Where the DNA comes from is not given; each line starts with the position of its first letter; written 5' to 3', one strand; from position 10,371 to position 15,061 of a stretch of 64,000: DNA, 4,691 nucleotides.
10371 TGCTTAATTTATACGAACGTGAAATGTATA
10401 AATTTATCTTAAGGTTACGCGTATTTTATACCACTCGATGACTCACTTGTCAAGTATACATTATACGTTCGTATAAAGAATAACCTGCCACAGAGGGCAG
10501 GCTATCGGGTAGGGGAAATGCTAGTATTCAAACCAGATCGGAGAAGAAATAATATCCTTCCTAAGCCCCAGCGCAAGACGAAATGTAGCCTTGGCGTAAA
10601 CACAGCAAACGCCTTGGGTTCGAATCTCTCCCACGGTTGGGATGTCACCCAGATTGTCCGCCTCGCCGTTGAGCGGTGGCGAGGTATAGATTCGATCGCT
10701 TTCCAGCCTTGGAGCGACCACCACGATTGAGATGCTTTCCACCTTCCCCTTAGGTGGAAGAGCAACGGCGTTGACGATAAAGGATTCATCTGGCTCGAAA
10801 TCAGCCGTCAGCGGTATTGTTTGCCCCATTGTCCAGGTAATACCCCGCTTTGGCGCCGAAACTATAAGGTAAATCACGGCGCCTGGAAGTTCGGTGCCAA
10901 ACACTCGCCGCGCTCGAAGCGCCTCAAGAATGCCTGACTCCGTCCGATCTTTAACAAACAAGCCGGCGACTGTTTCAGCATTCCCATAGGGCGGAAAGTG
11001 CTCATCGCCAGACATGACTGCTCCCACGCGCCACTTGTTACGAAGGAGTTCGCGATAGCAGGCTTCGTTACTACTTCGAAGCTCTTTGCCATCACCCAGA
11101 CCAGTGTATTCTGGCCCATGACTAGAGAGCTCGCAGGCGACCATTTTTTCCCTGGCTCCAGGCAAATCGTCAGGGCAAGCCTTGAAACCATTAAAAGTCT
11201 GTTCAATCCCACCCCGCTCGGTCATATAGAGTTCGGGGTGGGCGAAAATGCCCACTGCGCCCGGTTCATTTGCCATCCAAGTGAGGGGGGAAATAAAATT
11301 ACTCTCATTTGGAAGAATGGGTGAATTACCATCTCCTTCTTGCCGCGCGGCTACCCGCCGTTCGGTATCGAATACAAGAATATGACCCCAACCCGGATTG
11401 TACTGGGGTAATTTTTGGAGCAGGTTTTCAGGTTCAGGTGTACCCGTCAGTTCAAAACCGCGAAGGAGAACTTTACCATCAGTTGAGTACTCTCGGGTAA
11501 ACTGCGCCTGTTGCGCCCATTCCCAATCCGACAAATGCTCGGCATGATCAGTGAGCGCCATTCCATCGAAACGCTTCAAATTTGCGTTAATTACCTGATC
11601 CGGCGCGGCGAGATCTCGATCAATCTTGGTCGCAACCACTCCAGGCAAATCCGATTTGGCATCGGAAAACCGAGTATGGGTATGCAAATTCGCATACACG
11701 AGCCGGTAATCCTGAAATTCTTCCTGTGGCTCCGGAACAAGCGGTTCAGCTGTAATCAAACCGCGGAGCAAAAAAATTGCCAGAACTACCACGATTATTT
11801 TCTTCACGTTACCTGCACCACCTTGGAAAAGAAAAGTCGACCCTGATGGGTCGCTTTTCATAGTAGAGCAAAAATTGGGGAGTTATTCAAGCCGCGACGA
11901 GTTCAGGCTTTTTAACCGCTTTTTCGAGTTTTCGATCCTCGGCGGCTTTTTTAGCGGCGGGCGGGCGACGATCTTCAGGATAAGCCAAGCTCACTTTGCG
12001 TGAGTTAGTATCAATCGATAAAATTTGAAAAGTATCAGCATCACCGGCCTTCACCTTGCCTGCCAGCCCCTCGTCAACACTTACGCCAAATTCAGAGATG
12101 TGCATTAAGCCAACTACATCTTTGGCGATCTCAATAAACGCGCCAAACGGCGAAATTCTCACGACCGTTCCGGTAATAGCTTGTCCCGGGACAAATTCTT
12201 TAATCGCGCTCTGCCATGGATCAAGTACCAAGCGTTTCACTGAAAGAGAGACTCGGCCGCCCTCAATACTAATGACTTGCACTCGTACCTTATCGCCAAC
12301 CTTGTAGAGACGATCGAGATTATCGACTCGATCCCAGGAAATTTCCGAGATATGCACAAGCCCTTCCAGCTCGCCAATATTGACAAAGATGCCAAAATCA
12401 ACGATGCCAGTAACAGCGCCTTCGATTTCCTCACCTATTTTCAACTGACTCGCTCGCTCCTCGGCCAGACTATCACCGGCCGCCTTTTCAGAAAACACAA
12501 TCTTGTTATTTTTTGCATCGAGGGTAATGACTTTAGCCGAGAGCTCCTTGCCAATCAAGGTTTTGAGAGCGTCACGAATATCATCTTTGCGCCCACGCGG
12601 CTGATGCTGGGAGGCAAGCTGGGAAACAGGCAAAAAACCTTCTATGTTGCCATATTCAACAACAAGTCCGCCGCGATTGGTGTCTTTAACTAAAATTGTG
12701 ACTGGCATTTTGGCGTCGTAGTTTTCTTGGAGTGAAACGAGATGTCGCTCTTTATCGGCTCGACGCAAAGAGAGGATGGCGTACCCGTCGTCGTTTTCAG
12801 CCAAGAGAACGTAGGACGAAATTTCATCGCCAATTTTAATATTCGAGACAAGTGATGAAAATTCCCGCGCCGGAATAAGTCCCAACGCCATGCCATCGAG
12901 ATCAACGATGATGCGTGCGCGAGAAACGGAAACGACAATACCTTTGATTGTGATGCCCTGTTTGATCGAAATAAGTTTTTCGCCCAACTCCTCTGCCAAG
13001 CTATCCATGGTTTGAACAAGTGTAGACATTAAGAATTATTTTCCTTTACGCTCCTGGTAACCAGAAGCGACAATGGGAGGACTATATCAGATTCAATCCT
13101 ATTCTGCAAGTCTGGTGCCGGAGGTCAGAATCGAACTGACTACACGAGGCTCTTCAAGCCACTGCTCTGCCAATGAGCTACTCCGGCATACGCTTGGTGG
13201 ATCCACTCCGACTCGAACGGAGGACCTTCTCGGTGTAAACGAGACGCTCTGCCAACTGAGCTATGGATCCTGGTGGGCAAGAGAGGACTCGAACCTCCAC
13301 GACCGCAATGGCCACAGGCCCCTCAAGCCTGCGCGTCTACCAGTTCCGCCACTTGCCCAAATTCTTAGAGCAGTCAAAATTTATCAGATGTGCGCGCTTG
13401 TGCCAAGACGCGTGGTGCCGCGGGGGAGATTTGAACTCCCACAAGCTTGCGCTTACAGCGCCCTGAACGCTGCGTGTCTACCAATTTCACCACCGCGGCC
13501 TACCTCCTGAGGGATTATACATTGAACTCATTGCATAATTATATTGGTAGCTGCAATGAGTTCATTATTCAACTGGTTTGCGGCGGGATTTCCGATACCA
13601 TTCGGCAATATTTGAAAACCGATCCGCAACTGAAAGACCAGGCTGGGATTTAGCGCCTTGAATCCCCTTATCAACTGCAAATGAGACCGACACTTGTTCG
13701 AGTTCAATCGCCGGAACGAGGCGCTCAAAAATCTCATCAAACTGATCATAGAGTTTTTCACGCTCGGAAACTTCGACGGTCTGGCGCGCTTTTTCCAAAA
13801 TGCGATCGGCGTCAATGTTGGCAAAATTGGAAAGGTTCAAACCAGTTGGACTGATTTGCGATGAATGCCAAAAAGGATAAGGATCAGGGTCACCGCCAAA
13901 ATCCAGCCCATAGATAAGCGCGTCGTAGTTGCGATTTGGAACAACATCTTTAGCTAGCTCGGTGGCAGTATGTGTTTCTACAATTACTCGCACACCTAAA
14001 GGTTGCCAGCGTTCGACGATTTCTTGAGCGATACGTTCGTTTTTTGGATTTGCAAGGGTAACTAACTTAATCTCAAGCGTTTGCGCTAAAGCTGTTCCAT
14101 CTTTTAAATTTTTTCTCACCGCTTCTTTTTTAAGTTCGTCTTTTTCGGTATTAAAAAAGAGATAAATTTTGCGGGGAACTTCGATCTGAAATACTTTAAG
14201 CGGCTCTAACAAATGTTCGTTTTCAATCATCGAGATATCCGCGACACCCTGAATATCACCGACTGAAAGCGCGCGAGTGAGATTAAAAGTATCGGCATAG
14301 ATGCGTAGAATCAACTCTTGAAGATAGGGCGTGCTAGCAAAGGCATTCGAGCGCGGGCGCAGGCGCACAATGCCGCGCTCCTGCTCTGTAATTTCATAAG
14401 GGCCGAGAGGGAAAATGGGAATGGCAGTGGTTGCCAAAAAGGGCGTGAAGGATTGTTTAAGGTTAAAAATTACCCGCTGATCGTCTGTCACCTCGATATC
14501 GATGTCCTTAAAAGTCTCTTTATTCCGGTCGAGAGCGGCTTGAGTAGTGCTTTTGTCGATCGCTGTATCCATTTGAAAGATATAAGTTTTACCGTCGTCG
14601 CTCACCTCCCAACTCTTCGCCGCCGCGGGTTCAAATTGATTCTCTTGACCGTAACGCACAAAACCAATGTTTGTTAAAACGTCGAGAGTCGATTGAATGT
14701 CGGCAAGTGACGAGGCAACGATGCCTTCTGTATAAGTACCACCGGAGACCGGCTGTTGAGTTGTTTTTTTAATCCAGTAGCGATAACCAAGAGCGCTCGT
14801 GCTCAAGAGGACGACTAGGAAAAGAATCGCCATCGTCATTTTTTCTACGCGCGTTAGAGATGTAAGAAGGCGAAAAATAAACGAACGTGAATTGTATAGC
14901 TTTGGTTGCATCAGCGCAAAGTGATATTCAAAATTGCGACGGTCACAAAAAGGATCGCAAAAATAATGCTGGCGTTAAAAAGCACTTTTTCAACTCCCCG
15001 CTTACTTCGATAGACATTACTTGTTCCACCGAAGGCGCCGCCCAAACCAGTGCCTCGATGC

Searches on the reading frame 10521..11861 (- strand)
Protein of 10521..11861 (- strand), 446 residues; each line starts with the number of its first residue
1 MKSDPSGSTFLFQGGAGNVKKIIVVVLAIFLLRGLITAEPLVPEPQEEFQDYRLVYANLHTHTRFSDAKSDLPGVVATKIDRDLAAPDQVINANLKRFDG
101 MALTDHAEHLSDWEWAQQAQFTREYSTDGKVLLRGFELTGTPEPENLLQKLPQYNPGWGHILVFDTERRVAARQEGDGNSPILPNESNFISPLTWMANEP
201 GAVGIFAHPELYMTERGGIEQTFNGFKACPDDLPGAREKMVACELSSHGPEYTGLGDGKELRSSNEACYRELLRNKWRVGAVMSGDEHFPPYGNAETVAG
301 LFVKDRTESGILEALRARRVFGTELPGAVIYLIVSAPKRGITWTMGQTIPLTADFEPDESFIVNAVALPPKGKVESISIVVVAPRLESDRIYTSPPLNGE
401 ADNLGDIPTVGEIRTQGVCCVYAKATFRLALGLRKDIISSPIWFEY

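Call 54: find_related_loci(query=window:10521-11861:-, collection=genome_contigs, flank=10000)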
Query window:10521-11861:- (446 aa) in genome_contigs; peptide patterns used: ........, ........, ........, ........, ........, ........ (x = any residue, [..] = any of these).
14 stretches matched a pattern, but none encodes a relative of the query by tblastn (E <= 1e-3).
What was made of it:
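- Tried and rejected: The second genome_contigs scan, with the neighbouring 446-aa gene, found no related genome (call 54).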

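Call 98: search_protein_families(library=pfam, proteins=[window:10521-11861:-], max_evalue=0.01)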
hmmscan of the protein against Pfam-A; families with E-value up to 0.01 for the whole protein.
window:10521-11861:- (446 aa): 0 families

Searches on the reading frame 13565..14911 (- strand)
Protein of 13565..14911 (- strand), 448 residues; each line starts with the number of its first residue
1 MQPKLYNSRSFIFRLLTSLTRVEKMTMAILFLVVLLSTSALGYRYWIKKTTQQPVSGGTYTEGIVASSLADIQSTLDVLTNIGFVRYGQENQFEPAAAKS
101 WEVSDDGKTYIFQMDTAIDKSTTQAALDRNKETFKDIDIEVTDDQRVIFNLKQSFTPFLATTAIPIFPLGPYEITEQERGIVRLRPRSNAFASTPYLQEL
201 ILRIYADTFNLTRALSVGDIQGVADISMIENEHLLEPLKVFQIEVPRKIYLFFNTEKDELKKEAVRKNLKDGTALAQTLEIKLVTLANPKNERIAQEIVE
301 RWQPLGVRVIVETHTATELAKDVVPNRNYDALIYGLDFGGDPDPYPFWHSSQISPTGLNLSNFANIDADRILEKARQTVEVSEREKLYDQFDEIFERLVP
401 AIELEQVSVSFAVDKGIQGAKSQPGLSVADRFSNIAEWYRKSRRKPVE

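Call 98: search_protein_families(library=pfam, proteins=[window:13565-14911:-], max_evalue=0.01)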
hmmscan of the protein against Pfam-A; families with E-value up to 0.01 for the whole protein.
window:13565-14911:- (448 aa): 1 family
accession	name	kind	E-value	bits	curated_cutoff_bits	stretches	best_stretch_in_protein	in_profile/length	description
PF00496.27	SBP_bac_5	-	1.2e-18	67.9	32.4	3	112-267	42-220/368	Bacterial extracellular solute-binding proteins, family 5 Middle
